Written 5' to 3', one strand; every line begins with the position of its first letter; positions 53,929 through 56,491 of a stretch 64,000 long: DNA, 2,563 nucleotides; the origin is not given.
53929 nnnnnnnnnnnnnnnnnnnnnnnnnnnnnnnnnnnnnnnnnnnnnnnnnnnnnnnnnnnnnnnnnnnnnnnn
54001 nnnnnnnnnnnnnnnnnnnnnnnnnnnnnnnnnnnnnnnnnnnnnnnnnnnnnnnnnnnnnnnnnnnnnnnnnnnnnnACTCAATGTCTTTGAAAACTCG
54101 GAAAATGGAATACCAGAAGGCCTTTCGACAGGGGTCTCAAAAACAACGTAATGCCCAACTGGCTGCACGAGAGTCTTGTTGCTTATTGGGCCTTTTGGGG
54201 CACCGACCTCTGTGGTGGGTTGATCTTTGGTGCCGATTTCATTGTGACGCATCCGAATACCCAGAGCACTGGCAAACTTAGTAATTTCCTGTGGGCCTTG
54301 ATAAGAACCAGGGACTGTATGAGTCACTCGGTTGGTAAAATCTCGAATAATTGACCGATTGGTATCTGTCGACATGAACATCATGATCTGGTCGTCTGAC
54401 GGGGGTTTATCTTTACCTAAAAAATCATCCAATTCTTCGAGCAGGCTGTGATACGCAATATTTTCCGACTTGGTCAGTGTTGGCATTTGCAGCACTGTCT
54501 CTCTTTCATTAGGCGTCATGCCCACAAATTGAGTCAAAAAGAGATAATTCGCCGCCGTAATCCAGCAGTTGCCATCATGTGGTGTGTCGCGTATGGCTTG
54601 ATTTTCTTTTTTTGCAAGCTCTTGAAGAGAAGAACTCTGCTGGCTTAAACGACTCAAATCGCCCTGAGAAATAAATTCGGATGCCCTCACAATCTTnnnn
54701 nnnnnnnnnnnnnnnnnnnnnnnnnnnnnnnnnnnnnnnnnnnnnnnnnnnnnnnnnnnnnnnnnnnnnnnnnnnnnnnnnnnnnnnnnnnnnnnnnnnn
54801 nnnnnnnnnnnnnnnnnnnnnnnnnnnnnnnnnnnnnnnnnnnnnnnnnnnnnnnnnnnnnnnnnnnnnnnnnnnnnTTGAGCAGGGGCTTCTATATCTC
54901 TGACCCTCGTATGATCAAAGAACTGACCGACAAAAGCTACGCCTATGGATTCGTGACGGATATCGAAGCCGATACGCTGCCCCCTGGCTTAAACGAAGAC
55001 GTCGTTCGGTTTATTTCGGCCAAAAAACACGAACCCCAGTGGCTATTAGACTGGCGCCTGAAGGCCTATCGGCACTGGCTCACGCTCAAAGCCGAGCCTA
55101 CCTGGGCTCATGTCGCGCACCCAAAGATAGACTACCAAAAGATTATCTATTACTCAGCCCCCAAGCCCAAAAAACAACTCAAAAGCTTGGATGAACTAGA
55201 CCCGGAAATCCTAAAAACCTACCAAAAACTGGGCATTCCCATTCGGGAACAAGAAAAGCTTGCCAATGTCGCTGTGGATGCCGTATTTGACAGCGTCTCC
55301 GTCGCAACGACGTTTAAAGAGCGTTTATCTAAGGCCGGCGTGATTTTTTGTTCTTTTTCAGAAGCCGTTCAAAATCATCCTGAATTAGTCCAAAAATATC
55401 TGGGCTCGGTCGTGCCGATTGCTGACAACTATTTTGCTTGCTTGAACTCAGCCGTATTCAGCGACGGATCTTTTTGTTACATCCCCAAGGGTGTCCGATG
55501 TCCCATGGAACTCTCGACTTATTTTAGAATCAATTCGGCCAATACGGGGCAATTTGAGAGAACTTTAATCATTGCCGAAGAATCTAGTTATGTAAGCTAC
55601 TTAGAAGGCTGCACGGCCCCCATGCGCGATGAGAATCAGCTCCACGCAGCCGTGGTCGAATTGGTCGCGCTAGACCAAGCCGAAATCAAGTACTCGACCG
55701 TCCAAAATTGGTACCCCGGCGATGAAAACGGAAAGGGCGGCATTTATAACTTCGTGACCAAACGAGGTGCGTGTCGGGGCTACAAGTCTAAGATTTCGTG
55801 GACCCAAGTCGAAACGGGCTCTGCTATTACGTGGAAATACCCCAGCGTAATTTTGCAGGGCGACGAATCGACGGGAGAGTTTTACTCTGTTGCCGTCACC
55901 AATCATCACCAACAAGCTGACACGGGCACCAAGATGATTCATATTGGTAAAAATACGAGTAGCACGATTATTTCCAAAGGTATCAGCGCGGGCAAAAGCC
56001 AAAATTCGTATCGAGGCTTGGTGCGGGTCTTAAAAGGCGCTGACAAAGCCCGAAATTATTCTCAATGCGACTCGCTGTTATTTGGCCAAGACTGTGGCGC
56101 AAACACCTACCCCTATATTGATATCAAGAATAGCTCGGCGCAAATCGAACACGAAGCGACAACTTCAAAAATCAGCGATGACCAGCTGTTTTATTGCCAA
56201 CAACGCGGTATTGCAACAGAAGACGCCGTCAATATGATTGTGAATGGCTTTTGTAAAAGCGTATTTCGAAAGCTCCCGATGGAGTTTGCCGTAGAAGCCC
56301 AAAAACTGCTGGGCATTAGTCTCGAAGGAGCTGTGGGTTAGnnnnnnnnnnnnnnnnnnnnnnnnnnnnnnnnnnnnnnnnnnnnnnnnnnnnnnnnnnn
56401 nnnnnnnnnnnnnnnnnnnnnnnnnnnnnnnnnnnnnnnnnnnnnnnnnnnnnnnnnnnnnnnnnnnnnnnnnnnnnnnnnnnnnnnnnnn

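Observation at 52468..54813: OTU-type cysteine protease signature fused to a ~550-aa coiled coil: putative bacterial deubiquitinase effector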

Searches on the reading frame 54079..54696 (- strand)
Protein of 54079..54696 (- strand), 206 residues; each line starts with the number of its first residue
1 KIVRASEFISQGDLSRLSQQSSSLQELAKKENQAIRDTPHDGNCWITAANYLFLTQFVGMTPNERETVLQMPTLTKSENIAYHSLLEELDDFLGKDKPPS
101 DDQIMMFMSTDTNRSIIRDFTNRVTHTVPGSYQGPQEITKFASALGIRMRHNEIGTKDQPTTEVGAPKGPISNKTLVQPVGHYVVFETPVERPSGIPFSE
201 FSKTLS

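Call 20: search_solved_structures(query=A1, max_evalue=10, show_alignments=5)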
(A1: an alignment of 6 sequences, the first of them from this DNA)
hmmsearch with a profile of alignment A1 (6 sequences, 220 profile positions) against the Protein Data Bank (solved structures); distinct sequences matched with E-value up to 10: 9.
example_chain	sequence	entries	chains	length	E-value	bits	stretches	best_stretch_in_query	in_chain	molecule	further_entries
4fjv_A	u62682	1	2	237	0.0015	21.5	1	17-67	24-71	Ubiquitin thioesterase OTUB2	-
8cms_AAA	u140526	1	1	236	0.0015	21.4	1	17-67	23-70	Ubiquitin thioesterase OTUB2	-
1tff_A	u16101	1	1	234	0.026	17.4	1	17-67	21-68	Ubiquitin thiolesterase protein OTUB2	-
5qio_A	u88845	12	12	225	0.027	17.3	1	19-67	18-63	Ubiquitin thioesterase OTUB2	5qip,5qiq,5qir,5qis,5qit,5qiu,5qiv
8cp7_A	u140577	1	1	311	0.044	16.7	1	94-165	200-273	Sialic acid-binding periplasmic protein SiaP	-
6k9p_B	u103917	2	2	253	0.051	16.4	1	31-77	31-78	Ubiquitin thioesterase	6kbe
6k9n_A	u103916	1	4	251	0.052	16.4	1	31-77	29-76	Ubiquitin thioesterase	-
6dx5_B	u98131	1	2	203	0.33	13.8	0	44-60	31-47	RNA-dependent RNA polymerase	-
4bou_A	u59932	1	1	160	0.54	13.1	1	34-78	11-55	OTU DOMAIN-CONTAINING PROTEIN 3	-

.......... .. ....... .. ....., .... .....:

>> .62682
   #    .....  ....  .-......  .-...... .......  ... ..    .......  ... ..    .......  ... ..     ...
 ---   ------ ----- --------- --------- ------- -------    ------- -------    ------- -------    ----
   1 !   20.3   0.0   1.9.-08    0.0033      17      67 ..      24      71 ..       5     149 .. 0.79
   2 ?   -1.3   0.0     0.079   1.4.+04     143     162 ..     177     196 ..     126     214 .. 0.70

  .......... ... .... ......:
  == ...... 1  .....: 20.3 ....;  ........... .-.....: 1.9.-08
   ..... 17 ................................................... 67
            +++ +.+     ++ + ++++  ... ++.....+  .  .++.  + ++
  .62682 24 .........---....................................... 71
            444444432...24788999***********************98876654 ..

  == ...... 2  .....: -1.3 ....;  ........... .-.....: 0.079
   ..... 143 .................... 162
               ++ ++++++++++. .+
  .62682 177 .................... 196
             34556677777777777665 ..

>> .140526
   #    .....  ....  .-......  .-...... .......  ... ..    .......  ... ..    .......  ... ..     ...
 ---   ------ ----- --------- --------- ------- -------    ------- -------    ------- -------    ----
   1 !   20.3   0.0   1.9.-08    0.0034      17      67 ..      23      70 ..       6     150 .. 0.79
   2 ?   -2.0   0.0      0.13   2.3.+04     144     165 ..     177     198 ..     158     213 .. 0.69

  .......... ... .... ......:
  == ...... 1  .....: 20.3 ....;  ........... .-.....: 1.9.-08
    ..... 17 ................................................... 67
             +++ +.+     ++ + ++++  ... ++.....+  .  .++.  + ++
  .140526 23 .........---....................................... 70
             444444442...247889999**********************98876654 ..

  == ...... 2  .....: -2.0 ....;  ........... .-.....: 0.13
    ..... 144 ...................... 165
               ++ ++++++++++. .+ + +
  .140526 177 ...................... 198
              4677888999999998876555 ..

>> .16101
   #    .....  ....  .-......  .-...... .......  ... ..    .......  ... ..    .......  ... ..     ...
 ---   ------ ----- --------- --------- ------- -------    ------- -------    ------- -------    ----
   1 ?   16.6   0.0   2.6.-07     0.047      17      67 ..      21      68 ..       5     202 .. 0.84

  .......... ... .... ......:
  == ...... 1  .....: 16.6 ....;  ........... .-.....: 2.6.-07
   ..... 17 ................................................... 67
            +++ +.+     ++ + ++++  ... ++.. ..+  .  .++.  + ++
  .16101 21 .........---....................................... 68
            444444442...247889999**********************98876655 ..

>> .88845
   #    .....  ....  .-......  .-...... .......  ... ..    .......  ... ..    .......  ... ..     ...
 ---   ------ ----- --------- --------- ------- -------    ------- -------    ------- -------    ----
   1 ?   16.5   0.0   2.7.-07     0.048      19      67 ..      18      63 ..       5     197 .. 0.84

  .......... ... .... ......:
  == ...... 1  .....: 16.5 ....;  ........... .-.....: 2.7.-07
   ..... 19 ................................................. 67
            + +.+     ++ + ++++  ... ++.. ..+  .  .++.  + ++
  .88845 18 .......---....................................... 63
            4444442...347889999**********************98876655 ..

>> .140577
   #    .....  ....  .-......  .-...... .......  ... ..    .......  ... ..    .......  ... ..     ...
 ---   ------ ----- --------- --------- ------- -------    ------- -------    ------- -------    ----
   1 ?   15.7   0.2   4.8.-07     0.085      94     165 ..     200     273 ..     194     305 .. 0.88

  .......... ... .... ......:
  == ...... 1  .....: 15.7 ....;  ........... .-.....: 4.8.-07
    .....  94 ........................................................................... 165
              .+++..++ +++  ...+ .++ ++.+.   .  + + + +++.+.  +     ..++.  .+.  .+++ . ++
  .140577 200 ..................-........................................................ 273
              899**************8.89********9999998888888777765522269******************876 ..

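Call 22: find_homologous_proteins(query=A1, max_evalue=0.01)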
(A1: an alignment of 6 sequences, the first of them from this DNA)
Query A1 (6 sequences) (206 aa, profile of the alignment): 2 proteins with E <= 0.01 among 3681 candidates.
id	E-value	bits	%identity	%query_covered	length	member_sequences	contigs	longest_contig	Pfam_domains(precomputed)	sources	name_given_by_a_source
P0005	1.2e-74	269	28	75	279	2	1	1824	-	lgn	-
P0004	9.7e-73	262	28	90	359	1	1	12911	-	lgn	-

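Call 29: predict_structure(alignment_id=A1)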
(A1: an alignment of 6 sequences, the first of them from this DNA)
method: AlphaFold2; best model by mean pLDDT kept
length: 206 residues; sequences in the alignment: 6
mean_pLDDT: 75.1   pTM: 0.78
mean pLDDT of the five models: 75.1, 74.0, 73.8, 67.8, 67.0
residues with pLDDT >= 90: 55; 70-90: 76; 50-70: 49; < 50: 26
segments of 3 or more residues with pLDDT < 50: 1-20, 191-193
pLDDT, mean of each block of 10 residues (from residue 1): 39 43 61 68 82 91 92 92 94 77 83 91 83 82 90 61 80 76 70 59 59
secondary structure, 60 per line:
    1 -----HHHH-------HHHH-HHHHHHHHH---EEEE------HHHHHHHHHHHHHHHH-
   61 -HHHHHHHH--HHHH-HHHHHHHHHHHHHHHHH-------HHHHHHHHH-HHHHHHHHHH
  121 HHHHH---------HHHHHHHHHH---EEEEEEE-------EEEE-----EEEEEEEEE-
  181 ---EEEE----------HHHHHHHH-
elements in order: H6-9 H17-20 H22-30 E34-37 H44-59 H62-69 H72-75 H77-93 H101-109 H111-125 H135-144 E148-154 E162-165 E171-179 E184-187 H198-205

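Call 32: fold_search(model_id=the predicted structure, library=pdb)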
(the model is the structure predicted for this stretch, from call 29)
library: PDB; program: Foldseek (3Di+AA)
matches with E <= 10: 180; with E <= 0.001: 13
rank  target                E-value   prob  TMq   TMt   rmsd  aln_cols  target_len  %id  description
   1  6k9n_D                1.0e-04  1.00  0.60  0.52   5.4       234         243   17  Rice_OTUB_like_catalytic domain (released 2020-06-24)
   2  4fjv_C                1.6e-04  1.00  0.61  0.56   4.8       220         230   18  Crystal Structure of Human Otubain2 and Ubiquitin Complex (released 2013-06-12)
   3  4fjv_A                2.4e-04  1.00  0.64  0.58   4.0       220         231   19  Crystal Structure of Human Otubain2 and Ubiquitin Complex (released 2013-06-12)
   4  6k9n_A                2.5e-04  1.00  0.58  0.51   5.7       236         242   16  Rice_OTUB_like_catalytic domain (released 2020-06-24)
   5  3von_j                2.8e-04  1.00  0.59  0.58   4.6       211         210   14  Crystalstructure of the ubiquitin protease (released 2012-05-30)
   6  2zfy                  3.0e-04  1.00  0.62  0.57   5.4       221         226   15  Crystal structure of human Otubain 1 (released 2008-02-19)
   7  6k9n_B                3.0e-04  1.00  0.58  0.51   5.3       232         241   15  Rice_OTUB_like_catalytic domain (released 2020-06-24)
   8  4dhj_L                4.0e-04  1.00  0.52  0.46   5.1       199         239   14  The structure of a ceOTUB1 ubiquitin aldehyde UBC13~Ub complex (released 2012-02-22)
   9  4dhi_B                5.7e-04  1.00  0.54  0.48   5.1       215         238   14  Structure of C. elegans OTUB1 bound to human UBC13 (released 2012-02-22)
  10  4dhj_A                6.4e-04  1.00  0.51  0.43   4.4       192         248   14  The structure of a ceOTUB1 ubiquitin aldehyde UBC13~Ub complex (released 2012-02-22)
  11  6k9n_C                6.4e-04  1.00  0.57  0.50   5.7       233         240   17  Rice_OTUB_like_catalytic domain (released 2020-06-24)
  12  5qio                  8.7e-04  1.00  0.61  0.56   5.1       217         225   18  Covalent fragment group deposition -- Crystal Structure of OUTB2 in complex with P11 (released 2019-12-18)
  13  6k9p_B                9.2e-04  1.00  0.58  0.51   6.1       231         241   17  Structure of Deubiquitinase (released 2020-06-24)
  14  5qip                  1.1e-03  1.00  0.60  0.56   5.6       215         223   18  Covalent fragment group deposition -- Crystal Structure of OUTB2 in complex with PCM-0102153 (released 2019-12-18)
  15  3von_A                1.1e-03  1.00  0.57  0.56   5.7       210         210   16  Crystalstructure of the ubiquitin protease (released 2012-05-30)
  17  4dhj_I                1.2e-03  1.00  0.47  0.41   5.4       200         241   12  The structure of a ceOTUB1 ubiquitin aldehyde UBC13~Ub complex (released 2012-02-22)
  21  4ddg_A                1.7e-03  1.00  0.59  0.33   5.3       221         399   15  Crystal structure of human OTUB1/UbcH5b~Ub/Ub (released 2012-02-22)
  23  4dhj_E                1.8e-03  1.00  0.48  0.42   5.3       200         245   12  The structure of a ceOTUB1 ubiquitin aldehyde UBC13~Ub complex (released 2012-02-22)
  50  7w54_B                8.7e-02  0.15  0.18  0.09  18.4       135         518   13  Crystal structure of a bacterial OTU DUB with Ub-PA (released 2022-08-24)
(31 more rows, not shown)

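Call 53: find_related_loci(query=A2, collection=metagenome_contigs, flank=6000)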
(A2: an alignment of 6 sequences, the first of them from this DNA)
Query A2 (206 aa) in metagenome_contigs; peptide patterns used: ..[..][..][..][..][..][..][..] (x = any residue, [..] = any of these).
309 stretches matched a pattern, but none encodes a relative of the query by tblastn (E <= 1e-3).

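Call 69: fold_search(model_id=the predicted structure, library=viral)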
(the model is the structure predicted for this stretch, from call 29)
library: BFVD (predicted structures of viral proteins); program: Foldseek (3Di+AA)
matches with E <= 10: 327; with E <= 0.001: 1
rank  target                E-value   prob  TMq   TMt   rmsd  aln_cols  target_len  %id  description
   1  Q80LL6                8.5e-04  1.00  0.36  0.14  15.2       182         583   13  Capsid protein P80 [Adoxophyes honmai nucleopolyhedrovirus]
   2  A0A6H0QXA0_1          2.0e-03  0.99  0.39  0.07  14.8       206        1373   12  Protein ORF62 [Cyprinid herpesvirus 2]
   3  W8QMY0                2.2e-03  0.99  0.36  0.30  13.8       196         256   16  OTU domain-containing protein [Chloriridovirus anopheles1]
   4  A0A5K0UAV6            2.5e-03  0.77  0.24  0.14  18.4       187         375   12  ubiquitinyl hydrolase 1 [Yasminevirus sp. GU-2018]
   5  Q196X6                3.7e-03  0.99  0.41  0.12  13.7       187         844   14  Putative ubiquitin thioesterase 232R [Invertebrate iridescent virus 3]
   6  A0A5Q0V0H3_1          3.7e-03  0.97  0.31  0.06  14.4       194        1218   14  Replicase large subunit [Hammarskog virga-like virus]
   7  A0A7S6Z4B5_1          4.0e-03  1.00  0.38  0.08  11.6       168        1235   15  Replicase large subunit [Lentinula edodes tobamo-like virus 1]
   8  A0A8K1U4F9            4.2e-03  0.99  0.28  0.05   8.4        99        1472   17  RNA replicase [Riboviria sp.]
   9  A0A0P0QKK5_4          5.3e-03  0.94  0.35  0.07  10.7       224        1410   11  (no name in the UniProt tables at hand)
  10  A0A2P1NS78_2          6.0e-03  0.98  0.38  0.12  10.6       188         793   15  (no name in the UniProt tables at hand)
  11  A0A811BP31            6.7e-03  0.89  0.32  0.25  15.1       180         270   13  OTU domain-containing protein [Pandoravirus japonicus]
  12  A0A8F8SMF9            7.6e-03  1.00  0.29  0.29   5.5        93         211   15  (no name in the UniProt tables at hand)
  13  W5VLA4                7.6e-03  0.92  0.32  0.10  15.6       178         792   13  VP80 [Buzura suppressaria nuclear polyhedrosis virus]
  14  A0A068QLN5            8.5e-03  0.99  0.37  0.15  11.9       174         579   17  Virion core protein [Armadillidium vulgare iridescent virus]
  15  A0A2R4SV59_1          8.5e-03  0.97  0.25  0.06   9.6       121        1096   16  Polyprotein [Brandeis virus]
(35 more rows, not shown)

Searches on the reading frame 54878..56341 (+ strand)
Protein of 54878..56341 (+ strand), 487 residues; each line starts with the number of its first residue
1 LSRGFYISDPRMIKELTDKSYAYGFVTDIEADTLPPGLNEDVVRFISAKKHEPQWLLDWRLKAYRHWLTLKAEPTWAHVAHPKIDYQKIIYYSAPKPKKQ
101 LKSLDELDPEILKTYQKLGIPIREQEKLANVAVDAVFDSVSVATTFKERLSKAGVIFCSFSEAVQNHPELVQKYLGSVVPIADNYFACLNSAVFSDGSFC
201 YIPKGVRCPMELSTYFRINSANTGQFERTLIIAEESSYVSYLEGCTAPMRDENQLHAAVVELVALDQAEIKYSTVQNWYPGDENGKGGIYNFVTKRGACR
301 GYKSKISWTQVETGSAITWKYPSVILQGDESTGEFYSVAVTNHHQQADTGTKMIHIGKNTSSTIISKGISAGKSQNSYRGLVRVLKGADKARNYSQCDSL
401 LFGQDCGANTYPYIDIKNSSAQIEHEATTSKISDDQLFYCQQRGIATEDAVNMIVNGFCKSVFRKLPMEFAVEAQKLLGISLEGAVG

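Call 28: find_related_loci(query=window:54878-56341:+, collection=genome_contigs, flank=10000)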
Query window:54878-56341:+ (487 aa) in genome_contigs; peptide patterns used: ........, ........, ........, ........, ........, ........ (x = any residue, [..] = any of these).
600 stretches matched a pattern (row limit reached: there are more); 600 encode a relative of the query (tblastn E <= 1e-3); the best 80 are kept; 80 distinct loci.
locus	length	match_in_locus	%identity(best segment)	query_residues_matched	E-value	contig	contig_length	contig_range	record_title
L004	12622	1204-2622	79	15-487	0e+0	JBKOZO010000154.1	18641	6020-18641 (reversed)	MAG: Acidobacteriota bacterium isolate GB_HAYS_MAG_00032 GB_HAYS_000000906986, whole genome shotgun sequence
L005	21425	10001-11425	77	13-487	0e+0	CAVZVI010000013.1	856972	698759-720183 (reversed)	MAG: Bryobacterales bacterium isolate MFD02416.bin.1.290 genome assembly, contig: contig_75243, whole genome shotgun seq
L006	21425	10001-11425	76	13-487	0e+0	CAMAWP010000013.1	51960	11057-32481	MAG: Akkermansia muciniphila isolate MaH-09apr19-44 genome assembly, contig: MaH-09apr19-C1265, whole genome shotgun seq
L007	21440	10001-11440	78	8-487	0e+0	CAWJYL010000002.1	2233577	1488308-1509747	MAG: uncultured Acidobacteriota bacterium isolate MFD00822.bin.1.75 genome assembly, contig: contig_33711, whole genome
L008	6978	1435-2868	76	11-487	0e+0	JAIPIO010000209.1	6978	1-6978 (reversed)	MAG: Kiritimatiellales bacterium isolate Tobar13.5m-G79 Tobar13-5m-C11497, whole genome shotgun sequence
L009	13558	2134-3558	77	13-487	0e+0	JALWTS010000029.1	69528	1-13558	MAG: Gammaproteobacteria bacterium isolate M2_metabat2_scaf2bin.212 M2_NODE_227_length_69528_cov_4.521621, whole genome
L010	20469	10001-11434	76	8-487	0e+0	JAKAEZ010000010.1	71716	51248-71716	MAG: Planctomycetota bacterium isolate WY1.bin60 NODE_588_length_71716_cov_5.544176, whole genome shotgun sequence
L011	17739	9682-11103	77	13-487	0e+0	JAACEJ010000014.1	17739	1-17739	MAG: Actinomycetota bacterium isolate OTbin.62 scaffold_1025, whole genome shotgun sequence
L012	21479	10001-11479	75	1-487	0e+0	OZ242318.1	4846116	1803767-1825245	MAG: Candidatus Latescibacterota bacterium isolate cc8e0243-aa1c-4c17-a5e8-0a9f7738ceb9 genome assembly, chromosome: 1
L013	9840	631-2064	76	9-487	0e+0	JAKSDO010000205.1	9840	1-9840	MAG: Cytophagales bacterium isolate MAG.91 k141_9969014, whole genome shotgun sequence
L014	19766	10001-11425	78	13-487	0e+0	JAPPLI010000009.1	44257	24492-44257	MAG: Gammaproteobacteria bacterium isolate RHO3_bin_19 NODE_1781_length_44257_cov_61.474028, whole genome shotgun sequen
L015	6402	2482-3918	76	13-487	0e+0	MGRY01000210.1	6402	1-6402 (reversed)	MAG: Deltaproteobacteria bacterium RIFCSPLOWO2_02_56_12 rifcsplowo2_02_sub10_scaffold_7077, whole genome shotgun sequenc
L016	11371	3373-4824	75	3-487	0e+0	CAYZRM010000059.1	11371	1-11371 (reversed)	MAG TPA_asm: uncultured Coxiellaceae bacterium isolate SRP199154_co2_133 genome assembly, contig: NODE_3886_length_11371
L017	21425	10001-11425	77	13-487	0e+0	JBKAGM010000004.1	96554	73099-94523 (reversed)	MAG: Gammaproteobacteria bacterium isolate Ske_MAG16 Ske_MAG16_0004, whole genome shotgun sequence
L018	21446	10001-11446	75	7-487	0e+0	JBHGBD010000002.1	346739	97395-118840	MAG: Terriglobia bacterium isolate SBS.BIN.50 SBSBIN50_contig_2, whole genome shotgun sequence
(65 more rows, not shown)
